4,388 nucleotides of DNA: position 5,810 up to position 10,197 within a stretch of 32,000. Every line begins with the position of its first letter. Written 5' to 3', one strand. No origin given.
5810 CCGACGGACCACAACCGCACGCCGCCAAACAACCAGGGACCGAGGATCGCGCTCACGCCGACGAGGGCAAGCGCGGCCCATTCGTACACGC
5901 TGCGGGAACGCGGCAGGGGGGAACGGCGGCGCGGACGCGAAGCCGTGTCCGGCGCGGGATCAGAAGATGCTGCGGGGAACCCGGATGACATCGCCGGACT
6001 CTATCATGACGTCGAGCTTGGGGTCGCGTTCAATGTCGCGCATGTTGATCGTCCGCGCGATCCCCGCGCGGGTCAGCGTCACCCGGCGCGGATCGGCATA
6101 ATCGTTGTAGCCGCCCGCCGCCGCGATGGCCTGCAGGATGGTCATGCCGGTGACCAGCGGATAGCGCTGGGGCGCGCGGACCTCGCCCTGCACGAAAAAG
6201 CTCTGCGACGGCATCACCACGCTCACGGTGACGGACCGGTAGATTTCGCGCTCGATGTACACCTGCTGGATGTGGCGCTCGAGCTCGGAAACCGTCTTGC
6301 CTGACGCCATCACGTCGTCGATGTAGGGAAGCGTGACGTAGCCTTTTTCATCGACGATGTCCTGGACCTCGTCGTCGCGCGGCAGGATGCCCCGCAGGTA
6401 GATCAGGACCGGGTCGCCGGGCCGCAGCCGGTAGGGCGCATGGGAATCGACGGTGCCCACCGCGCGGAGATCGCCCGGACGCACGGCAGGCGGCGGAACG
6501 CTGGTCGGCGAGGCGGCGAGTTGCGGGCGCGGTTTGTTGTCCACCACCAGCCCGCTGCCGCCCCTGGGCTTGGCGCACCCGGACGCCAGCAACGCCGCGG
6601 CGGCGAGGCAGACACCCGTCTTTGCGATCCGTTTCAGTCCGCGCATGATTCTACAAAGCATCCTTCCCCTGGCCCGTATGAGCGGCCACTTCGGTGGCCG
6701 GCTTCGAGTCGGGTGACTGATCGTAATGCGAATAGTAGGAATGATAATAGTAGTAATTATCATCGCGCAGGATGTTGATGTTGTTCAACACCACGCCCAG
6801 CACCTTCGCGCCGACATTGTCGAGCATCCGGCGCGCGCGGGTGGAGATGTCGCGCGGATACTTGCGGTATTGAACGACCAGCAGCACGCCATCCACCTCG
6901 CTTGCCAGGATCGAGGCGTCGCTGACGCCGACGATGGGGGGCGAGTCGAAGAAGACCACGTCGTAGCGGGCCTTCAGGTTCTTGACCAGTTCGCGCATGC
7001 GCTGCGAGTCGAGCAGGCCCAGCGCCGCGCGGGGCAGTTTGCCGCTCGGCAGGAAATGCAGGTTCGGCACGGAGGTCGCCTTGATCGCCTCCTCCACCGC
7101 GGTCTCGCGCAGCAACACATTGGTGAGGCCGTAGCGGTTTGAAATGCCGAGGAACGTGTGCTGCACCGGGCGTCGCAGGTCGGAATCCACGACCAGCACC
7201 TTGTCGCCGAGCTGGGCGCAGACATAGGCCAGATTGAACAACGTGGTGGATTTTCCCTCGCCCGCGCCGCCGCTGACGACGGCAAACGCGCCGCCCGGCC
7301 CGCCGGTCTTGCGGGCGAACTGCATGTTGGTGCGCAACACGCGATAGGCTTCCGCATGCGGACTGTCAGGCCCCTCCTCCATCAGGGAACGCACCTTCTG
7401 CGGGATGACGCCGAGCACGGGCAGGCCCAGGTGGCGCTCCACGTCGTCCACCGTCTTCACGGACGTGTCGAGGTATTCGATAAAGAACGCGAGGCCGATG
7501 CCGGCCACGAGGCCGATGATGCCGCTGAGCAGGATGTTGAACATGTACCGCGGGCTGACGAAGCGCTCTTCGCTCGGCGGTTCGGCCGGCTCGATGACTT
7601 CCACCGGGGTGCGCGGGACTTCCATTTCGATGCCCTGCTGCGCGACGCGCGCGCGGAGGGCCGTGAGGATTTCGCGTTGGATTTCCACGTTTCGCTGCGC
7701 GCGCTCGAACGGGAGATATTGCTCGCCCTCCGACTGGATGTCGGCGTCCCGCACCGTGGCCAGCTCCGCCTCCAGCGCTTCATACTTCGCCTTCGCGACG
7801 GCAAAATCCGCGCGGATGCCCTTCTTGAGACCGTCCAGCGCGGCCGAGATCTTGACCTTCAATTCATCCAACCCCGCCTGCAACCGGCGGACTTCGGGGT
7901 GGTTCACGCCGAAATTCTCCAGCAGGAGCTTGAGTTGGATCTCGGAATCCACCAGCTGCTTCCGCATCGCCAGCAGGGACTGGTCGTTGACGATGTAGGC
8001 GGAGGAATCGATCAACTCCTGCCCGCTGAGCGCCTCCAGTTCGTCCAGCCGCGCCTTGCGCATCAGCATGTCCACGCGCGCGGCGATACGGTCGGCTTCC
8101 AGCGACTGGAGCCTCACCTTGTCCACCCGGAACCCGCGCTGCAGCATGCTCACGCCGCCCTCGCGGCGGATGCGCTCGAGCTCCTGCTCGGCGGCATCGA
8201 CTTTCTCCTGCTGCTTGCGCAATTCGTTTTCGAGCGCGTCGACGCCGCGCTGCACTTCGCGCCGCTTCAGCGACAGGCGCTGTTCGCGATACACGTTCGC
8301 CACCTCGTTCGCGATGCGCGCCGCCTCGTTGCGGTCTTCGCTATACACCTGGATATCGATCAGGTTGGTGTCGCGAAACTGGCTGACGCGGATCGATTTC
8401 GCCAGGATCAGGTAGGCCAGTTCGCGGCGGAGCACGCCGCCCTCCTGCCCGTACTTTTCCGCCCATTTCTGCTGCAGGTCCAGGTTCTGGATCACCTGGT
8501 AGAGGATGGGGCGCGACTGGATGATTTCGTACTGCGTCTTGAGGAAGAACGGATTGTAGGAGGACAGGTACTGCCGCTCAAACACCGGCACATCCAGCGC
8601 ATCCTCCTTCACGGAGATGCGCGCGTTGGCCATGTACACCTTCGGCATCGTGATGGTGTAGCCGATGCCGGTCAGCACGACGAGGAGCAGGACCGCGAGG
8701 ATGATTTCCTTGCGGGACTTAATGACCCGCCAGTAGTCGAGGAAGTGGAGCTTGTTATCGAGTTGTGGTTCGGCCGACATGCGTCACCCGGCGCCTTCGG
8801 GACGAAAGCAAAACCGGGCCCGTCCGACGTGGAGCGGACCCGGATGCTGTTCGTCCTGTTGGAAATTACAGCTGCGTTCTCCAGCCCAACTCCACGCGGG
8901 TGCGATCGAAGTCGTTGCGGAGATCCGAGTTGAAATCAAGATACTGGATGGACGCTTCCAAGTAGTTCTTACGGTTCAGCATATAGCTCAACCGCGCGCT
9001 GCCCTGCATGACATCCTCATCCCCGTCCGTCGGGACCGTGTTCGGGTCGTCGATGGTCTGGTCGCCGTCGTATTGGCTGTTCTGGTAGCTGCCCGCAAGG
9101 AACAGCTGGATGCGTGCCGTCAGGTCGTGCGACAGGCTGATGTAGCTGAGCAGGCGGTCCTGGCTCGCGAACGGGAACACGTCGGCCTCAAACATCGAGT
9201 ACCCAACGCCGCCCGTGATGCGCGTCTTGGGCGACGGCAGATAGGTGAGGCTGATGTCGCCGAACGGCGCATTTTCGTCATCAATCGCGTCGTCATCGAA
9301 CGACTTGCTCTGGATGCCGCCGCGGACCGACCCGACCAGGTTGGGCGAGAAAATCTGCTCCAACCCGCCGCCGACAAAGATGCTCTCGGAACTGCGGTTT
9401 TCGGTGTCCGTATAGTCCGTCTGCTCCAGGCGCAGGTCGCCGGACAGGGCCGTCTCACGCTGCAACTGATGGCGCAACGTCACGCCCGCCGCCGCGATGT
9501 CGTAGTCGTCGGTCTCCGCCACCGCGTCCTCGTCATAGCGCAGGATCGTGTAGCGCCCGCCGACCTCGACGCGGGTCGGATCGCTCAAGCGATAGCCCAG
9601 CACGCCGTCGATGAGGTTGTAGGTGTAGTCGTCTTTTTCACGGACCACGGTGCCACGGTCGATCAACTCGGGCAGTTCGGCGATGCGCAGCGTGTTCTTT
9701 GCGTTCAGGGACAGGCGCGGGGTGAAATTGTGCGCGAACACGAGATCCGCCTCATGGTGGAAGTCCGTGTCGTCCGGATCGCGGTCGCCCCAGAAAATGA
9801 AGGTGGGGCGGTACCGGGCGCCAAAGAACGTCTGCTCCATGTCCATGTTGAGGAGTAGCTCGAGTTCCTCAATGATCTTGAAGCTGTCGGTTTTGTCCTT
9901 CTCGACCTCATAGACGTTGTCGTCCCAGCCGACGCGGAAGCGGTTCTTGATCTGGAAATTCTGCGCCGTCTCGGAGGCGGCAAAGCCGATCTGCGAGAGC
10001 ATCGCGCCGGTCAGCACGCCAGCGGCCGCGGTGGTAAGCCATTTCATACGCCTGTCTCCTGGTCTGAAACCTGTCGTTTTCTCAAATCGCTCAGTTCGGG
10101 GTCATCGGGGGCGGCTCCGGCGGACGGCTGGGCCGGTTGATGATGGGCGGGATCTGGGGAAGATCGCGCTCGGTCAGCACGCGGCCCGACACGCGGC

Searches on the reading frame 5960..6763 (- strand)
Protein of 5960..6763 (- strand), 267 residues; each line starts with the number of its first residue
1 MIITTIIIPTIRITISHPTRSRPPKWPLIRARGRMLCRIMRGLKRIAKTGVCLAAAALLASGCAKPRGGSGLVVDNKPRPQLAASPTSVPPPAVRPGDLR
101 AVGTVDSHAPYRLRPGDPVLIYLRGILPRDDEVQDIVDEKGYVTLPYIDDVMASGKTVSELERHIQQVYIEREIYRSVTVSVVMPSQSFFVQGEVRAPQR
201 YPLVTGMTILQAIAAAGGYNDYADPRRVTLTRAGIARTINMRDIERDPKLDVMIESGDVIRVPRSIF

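Call 10: search_protein_families(library=pfam, proteins=[window:5960-6763:-], max_evalue=0.001)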
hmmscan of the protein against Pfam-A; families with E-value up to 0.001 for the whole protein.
window:5960-6763:- (267 aa): 3 families
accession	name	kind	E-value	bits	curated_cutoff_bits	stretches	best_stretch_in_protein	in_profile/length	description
PF22461.2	SLBB_2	-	2.7e-13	50.3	27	1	187-262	1-79/79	SLBB domain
PF02563.21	Poly_export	-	2.9e-12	47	28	1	107-183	3-75/77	Polysaccharide biosynthesis/export protein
PF10531.15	SLBB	-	3.7e-10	39.9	27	1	189-233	2-46/55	SLBB domain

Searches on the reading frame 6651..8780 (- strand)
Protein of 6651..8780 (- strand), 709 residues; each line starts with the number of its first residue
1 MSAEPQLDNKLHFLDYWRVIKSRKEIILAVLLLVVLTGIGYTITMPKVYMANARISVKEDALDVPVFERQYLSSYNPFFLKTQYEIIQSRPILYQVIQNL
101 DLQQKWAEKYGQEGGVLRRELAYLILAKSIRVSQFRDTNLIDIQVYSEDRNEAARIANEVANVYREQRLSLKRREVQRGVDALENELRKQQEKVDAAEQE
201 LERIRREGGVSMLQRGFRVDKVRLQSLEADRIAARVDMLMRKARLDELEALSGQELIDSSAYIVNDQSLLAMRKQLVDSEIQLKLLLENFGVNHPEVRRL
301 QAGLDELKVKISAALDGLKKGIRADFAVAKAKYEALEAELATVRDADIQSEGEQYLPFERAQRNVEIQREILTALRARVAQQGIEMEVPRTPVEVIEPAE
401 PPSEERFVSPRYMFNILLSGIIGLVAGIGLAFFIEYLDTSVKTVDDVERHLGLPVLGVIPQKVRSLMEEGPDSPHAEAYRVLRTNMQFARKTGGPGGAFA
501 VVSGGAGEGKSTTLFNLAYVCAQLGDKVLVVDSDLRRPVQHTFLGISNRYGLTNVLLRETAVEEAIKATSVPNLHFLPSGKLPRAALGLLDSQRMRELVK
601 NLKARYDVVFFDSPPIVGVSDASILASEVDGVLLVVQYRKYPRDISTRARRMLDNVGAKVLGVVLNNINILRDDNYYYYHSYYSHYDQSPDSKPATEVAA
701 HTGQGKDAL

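Call 10: search_protein_families(library=pfam, proteins=[window:6651-8780:-], max_evalue=0.001)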
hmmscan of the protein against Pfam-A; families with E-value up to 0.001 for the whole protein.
window:6651-8780:- (709 aa): 8 families
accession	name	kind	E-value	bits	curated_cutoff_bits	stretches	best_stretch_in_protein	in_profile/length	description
PF13614.12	AAA_31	-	1e-15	58.6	27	1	506-641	11-152/177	AAA domain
PF10609.15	ParA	-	1.5e-12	47.9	27.1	1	499-667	6-174/246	NUBPL iron-transfer P-loop NTPase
PF01656.29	CbiA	-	8.5e-11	42.3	25.4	1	500-665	2-110/125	CobQ/CobB/MinD/ParA nucleotide binding domain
PF02706.20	Wzz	-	2.8e-10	40.8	25.5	1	12-100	4-91/91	Chain length determinant protein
PF13807.11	GNVR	-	7.2e-07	29.5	27.7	1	360-433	8-79/82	G-rich domain on putative tyrosine kinase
PF25199.1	nSTAND_NTPase5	-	3e-06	27.5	34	1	491-541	35-86/145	Novel STAND NTPase 5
PF06564.18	CBP_BcsQ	-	8.6e-05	22.6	21.3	1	506-636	11-145/234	Cellulose biosynthesis protein BcsQ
PF09140.17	MipZ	-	0.00024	20.9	20.7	1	506-614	10-108/262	ATPase MipZ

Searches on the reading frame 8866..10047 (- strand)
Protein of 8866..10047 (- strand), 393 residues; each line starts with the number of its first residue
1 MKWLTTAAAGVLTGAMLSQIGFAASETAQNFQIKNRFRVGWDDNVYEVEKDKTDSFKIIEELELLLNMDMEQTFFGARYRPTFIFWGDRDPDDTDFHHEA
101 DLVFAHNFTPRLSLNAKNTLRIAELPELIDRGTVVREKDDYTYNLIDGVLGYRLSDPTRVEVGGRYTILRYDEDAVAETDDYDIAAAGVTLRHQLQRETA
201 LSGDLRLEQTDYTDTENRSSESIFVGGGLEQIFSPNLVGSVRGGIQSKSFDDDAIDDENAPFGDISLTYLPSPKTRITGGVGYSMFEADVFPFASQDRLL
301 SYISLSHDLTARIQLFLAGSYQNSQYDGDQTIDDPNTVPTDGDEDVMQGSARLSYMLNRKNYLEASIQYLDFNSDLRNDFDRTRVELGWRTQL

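Call 10: search_protein_families(library=pfam, proteins=[window:8866-10047:-], max_evalue=0.001)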
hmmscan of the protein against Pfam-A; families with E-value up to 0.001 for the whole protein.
window:8866-10047:- (393 aa): 3 families
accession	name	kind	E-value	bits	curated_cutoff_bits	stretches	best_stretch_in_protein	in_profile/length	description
PF10082.15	BBP2_2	-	3.5e-21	75.9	23.7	1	38-392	22-377/378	Putative beta-barrel porin 2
PF04575.19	SlipAM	-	2.7e-06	27.6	22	0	304-392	123-202/288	Surface lipoprotein assembly modifier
PF13505.12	OMP_b-brl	-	1e-05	26.2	28.7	0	201-380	22-162/175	Outer membrane protein beta-barrel domain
